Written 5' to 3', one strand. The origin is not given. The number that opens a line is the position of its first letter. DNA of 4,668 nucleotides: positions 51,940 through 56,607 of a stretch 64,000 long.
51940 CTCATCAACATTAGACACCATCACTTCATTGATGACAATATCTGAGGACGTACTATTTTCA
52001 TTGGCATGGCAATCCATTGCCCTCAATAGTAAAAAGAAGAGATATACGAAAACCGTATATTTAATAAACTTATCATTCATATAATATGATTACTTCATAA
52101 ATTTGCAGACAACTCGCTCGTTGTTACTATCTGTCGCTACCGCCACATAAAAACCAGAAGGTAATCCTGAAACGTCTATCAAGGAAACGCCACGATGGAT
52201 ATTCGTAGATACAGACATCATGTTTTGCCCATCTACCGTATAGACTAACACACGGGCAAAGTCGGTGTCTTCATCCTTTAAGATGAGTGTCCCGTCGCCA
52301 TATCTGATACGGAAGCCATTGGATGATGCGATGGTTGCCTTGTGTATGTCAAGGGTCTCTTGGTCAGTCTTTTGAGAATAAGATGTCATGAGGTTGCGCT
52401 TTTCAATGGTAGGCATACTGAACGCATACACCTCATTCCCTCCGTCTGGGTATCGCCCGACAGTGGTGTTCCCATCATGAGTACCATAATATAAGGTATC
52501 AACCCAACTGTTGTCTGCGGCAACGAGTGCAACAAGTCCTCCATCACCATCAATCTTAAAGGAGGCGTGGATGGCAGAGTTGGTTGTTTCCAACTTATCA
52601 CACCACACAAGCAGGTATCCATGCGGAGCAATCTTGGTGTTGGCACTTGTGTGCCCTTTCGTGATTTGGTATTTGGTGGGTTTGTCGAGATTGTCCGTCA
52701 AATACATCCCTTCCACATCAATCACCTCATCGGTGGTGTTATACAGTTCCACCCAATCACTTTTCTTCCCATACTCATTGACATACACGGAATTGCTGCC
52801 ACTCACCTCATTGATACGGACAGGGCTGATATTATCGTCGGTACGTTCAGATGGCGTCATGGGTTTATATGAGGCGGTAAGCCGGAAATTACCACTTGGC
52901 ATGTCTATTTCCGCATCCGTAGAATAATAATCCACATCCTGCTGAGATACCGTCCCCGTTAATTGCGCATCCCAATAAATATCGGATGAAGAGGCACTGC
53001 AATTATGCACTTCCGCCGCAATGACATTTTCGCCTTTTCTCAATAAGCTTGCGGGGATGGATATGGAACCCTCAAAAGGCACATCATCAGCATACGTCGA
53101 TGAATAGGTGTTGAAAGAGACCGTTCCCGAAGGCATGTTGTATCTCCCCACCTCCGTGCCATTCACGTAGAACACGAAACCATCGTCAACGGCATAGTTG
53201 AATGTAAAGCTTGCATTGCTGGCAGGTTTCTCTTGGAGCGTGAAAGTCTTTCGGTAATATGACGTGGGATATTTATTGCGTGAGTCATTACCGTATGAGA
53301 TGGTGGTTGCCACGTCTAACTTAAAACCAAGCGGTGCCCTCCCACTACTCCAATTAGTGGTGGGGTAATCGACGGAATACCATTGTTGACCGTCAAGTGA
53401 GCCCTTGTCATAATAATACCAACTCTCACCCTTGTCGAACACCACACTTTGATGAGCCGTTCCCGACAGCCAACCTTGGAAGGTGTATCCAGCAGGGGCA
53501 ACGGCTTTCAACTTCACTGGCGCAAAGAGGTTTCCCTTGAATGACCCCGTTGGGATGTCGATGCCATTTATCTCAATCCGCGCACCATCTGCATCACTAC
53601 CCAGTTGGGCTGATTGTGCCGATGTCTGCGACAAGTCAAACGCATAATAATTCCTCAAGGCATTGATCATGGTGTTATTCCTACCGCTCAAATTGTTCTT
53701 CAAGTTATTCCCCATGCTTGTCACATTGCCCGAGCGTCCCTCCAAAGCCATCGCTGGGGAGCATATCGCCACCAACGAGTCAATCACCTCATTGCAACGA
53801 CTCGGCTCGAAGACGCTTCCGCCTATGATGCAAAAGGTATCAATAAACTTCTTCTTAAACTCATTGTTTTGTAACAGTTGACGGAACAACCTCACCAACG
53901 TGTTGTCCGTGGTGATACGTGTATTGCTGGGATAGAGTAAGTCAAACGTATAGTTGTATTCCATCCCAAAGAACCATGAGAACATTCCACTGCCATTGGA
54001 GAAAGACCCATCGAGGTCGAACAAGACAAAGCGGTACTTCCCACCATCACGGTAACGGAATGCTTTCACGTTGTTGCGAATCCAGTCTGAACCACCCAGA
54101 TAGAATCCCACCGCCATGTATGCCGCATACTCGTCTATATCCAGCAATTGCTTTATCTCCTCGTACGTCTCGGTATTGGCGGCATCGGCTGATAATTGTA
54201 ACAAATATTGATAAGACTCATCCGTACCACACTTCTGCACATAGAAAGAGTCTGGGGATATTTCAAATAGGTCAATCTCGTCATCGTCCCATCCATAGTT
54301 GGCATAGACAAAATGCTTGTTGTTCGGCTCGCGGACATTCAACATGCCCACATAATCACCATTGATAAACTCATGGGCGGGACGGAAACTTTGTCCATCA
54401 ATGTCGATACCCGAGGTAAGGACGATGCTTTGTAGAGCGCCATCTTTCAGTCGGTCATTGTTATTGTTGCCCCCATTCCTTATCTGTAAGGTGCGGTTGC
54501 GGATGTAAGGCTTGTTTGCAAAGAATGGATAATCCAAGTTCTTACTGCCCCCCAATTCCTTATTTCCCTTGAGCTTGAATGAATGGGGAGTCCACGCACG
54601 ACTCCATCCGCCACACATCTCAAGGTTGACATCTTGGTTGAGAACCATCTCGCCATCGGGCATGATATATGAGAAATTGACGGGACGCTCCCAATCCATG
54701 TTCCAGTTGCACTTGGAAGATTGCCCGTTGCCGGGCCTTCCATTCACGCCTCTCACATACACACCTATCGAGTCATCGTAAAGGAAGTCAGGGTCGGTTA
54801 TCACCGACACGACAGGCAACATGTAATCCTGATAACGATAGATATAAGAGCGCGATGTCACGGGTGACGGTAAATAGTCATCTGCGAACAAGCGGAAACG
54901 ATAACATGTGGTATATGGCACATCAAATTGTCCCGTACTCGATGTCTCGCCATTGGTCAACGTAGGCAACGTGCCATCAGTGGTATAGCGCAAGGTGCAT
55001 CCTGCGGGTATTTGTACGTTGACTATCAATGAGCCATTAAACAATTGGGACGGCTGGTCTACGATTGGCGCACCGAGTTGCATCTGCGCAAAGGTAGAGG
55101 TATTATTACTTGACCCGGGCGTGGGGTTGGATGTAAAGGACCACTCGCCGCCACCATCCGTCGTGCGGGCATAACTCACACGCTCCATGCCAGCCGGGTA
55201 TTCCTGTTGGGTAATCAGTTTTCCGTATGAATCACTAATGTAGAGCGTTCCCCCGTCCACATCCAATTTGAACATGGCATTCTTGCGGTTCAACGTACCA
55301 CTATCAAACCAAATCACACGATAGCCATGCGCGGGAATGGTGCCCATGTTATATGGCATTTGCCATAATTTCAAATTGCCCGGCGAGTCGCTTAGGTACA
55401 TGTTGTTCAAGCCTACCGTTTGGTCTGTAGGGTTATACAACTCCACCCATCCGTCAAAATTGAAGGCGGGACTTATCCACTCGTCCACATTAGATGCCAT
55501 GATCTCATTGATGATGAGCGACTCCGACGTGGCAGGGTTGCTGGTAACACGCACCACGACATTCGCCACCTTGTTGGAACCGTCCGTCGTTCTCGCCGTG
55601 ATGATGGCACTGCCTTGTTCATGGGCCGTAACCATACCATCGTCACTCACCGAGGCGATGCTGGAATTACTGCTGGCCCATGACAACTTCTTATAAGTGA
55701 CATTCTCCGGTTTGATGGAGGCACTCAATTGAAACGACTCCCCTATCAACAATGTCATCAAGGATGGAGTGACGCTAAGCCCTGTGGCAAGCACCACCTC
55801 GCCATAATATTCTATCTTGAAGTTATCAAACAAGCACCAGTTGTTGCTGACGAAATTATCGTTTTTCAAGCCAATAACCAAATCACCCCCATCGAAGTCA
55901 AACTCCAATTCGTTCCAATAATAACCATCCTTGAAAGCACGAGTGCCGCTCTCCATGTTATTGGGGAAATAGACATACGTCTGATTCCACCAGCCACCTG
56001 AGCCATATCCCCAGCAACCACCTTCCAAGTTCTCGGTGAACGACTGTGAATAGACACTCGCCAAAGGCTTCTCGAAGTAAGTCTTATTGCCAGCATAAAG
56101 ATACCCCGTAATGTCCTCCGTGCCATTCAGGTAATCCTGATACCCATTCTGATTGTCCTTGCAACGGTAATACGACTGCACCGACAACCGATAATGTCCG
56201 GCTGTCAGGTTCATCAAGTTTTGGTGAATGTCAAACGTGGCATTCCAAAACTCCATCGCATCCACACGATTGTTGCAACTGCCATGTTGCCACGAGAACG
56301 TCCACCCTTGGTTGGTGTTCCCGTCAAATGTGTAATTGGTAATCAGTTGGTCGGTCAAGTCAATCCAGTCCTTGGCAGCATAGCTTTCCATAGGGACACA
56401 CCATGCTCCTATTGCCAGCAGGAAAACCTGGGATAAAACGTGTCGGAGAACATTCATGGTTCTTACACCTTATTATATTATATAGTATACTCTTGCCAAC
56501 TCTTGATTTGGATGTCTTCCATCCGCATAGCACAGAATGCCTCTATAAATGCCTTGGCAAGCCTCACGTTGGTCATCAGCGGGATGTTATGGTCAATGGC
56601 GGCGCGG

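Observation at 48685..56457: Adjacent CotH-like/lamin-tail paralogs that differ in their C-terminal tag (dockerin versus T9SS CTD) and are coupled to a GT2 gene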

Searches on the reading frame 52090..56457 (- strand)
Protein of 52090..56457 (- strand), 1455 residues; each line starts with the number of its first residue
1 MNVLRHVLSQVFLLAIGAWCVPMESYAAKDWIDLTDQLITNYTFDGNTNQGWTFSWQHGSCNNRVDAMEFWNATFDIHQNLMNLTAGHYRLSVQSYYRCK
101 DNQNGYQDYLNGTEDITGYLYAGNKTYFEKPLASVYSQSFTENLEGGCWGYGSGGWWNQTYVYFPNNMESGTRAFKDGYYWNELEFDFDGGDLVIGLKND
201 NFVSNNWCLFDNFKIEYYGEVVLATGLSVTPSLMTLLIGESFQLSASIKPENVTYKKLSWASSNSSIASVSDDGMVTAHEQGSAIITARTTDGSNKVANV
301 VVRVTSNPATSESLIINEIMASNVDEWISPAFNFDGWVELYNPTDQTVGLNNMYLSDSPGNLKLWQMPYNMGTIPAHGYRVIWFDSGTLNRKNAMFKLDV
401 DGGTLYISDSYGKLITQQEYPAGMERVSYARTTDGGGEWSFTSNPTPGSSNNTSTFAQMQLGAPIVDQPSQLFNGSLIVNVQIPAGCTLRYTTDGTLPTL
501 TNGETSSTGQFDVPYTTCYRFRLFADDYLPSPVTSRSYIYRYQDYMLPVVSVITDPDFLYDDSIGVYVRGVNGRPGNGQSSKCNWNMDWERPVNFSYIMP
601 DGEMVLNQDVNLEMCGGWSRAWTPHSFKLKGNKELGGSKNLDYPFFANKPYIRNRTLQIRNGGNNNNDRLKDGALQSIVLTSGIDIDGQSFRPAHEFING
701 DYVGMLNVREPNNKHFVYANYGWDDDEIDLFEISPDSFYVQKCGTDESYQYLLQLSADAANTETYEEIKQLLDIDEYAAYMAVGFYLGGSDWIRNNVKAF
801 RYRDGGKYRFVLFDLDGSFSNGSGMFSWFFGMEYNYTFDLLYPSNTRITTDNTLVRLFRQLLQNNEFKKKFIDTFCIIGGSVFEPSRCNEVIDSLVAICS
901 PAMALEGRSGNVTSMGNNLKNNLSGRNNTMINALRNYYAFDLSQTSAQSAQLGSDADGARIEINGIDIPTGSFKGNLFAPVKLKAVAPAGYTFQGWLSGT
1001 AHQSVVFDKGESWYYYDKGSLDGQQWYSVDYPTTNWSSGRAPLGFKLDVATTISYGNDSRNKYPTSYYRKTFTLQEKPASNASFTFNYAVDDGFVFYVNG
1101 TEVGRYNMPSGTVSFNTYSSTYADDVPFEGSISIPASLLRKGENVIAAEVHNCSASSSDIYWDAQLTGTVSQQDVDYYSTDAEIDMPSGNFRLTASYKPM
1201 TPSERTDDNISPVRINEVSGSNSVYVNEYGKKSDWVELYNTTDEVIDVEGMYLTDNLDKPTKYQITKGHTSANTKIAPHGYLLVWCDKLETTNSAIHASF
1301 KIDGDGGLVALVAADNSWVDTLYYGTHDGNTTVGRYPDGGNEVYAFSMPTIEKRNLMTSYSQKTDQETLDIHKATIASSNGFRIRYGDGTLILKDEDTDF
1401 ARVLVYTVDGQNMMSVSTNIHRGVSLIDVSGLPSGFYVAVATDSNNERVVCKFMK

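Call 7: search_protein_families(library=pfam, proteins=[window:52090-56457:-], max_evalue=0.01)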
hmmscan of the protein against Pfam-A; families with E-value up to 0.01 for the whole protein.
window:52090-56457:- (1455 aa): 8 families
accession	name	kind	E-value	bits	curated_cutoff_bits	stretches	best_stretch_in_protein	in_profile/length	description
PF08757.17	CotH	-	1.9e-25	90.5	23.8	1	615-905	4-290/322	CotH kinase protein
PF00932.25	LTD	-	5.1e-24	85.2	34.3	2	1219-1325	3-108/109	Lamin Tail Domain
PF02368.24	Big_2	-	1.3e-14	54.3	22.8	1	225-298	3-76/79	Bacterial Ig-like domain (group 2)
PF13290.12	CHB_HEX_C_1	-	0.00024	21.4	22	1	476-534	9-66/67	Chitobiase/beta-hexosaminidase C-terminal domain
PF13364.12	BetaGal_ABD2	-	0.0011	20.1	23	1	1024-1147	5-103/112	Beta-galactosidase second all-beta domain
PF18998.6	Flg_new_2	-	0.0017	18.7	23.6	0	981-1000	25-44/73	Divergent InlB B-repeat domain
PF02837.24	Glyco_hydro_2_N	-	0.0042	17.5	28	0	1051-1107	53-108/169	Glycosyl hydrolases family 2, sugar binding domain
PF18962.6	Por_Secre_tail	-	0.0056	17.4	27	0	1397-1449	18-70/75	Secretion system C-terminal sorting domain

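Call 9: search_protein_families(library=ncbifam, proteins=[window:52090-56457:-], max_evalue=0.1)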
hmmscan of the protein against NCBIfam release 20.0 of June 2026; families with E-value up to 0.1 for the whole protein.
window:52090-56457:- (1455 aa): 1 family
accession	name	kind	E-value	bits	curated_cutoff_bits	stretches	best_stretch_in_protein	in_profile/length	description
TIGR04183.1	Por_Secre_tail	domain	2.9e-05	23.9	23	1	1390-1455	10-71/72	T9SS type A sorting domain-containing protein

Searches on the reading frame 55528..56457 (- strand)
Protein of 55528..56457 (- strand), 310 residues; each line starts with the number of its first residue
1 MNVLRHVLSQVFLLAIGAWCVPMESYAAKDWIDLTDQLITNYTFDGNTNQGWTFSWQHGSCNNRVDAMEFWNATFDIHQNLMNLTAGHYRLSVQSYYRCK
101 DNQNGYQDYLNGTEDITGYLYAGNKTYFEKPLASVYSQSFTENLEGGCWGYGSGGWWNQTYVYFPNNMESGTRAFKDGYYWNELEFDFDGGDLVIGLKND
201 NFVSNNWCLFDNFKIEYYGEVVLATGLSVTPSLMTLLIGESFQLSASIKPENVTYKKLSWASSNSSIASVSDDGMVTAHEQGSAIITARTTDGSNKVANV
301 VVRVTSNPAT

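Call 54: predict_structure(alignment_id=A2)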
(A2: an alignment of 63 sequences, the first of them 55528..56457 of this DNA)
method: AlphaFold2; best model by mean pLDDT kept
length: 310 residues; sequences in the alignment: 63
mean_pLDDT: 95.0   pTM: 0.82
mean pLDDT of the five models: 95.0, 94.2, 93.1, 93.1, 93.1
residues with pLDDT >= 90: 274; 70-90: 29; 50-70: 7; < 50: 0
segments of 3 or more residues with pLDDT < 50: none
pLDDT, mean of each block of 10 residues (from residue 1): 78 83 76 96 97 97 98 98 95 98 98 98 94 98 98 93 98 98 97 98 98 98 96 98 97 93 98 97 98 96 89
secondary structure, 60 per line:
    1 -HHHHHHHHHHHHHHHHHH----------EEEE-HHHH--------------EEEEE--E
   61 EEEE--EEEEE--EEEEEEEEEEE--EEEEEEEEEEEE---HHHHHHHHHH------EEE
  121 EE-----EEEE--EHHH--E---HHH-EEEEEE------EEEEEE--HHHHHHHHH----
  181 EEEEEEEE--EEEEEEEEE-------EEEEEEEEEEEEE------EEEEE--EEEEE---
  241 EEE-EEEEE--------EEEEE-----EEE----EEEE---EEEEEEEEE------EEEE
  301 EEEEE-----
elements in order: H2-19 E30-33 H35-38 E53-57 E60-64 E67-71 E74-84 E87-98 H102-111 E118-122 E128-131 E148-153 E160-165 H168-176 E181-188 E191-199 E207-219 E226-230 E233-237 E241-243 E245-249 E258-262 E268-270 E275-278 E282-290 E297-305

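Call 58: fold_search(model_id=the predicted structure, library=pdb)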
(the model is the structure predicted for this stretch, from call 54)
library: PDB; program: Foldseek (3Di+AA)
matches with E <= 10: 1807; with E <= 0.001: 71
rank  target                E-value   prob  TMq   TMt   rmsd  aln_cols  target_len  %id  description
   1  7quz_AAA              6.0e-09  1.00  0.28  0.46   1.2        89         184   45  Crystal structure of the SeMet octameric C-terminal Big_2-CBM56 domains from Paenibacillus illinoisensis (Bacillus c (released 2023-02-01)
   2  7quz_DDD              1.7e-08  1.00  0.28  0.46   1.2        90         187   44  Crystal structure of the SeMet octameric C-terminal Big_2-CBM56 domains from Paenibacillus illinoisensis (Bacillus c (released 2023-02-01)
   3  5ngj_A                2.0e-08  1.00  0.27  0.19  20.0       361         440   10  Crystal structure of pb6, major tail tube protein of bacteriophage T5 (released 2018-01-03)
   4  7r3t_B                4.6e-08  1.00  0.28  0.47   1.1        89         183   45  Crystal structure of the Dimeric C-terminal Big_2-CBM56 domains from Paenibacillus illinoisensis (Bacillus circulans I (released 2023-02-22)
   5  7quz_BBB              9.4e-08  1.00  0.29  0.47   1.2        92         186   43  Crystal structure of the SeMet octameric C-terminal Big_2-CBM56 domains from Paenibacillus illinoisensis (Bacillus c (released 2023-02-01)
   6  8hqz_p                1.7e-07  1.00  0.27  0.18  20.0       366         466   10  Baseplate of DT57C bacteriophage in the full state (released 2023-12-13)
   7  7t4f_A                2.4e-07  1.00  0.27  0.34  17.9       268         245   16  Structure of bacteriophage lambda tube protein V in C3 (released 2023-06-14)
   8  8f2o_l                4.0e-07  1.00  0.25  0.18  13.1       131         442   18  Phi-29 expanded, DNA-packaged fiberless prohead (released 2023-11-15)
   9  7qg9_A                4.4e-07  1.00  0.26  0.17  20.2       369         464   11  Tail tip of siphophage T5 : common core proteins (released 2022-12-21)
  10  8f2m_D                1.0e-06  1.00  0.25  0.18  15.0       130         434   19  Phi-29 scaffolding protein bound to intermediate-state MCP (released 2023-11-15)
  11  8f2n_A                1.1e-06  1.00  0.24  0.17  13.5       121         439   18  Phi-29 partially-expanded fiberless prohead (released 2023-11-15)
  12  8zdk_6                1.3e-06  1.00  0.25  0.22  16.3       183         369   20  Cryo-EM structure of Mycobacteriophage Douge genome-packed vertex (gp8 and gp113) (released 2025-07-16)
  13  6qvk_2A               1.4e-06  1.00  0.25  0.18  19.4       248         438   12  The cryo-EM structure of bacteriophage phi29 prohead (released 2019-06-12)
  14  8f2n_E                1.8e-06  1.00  0.23  0.17  16.8       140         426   17  Phi-29 partially-expanded fiberless prohead (released 2023-11-15)
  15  6qvk_1A               2.0e-06  1.00  0.25  0.18  17.0       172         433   15  The cryo-EM structure of bacteriophage phi29 prohead (released 2019-06-12)
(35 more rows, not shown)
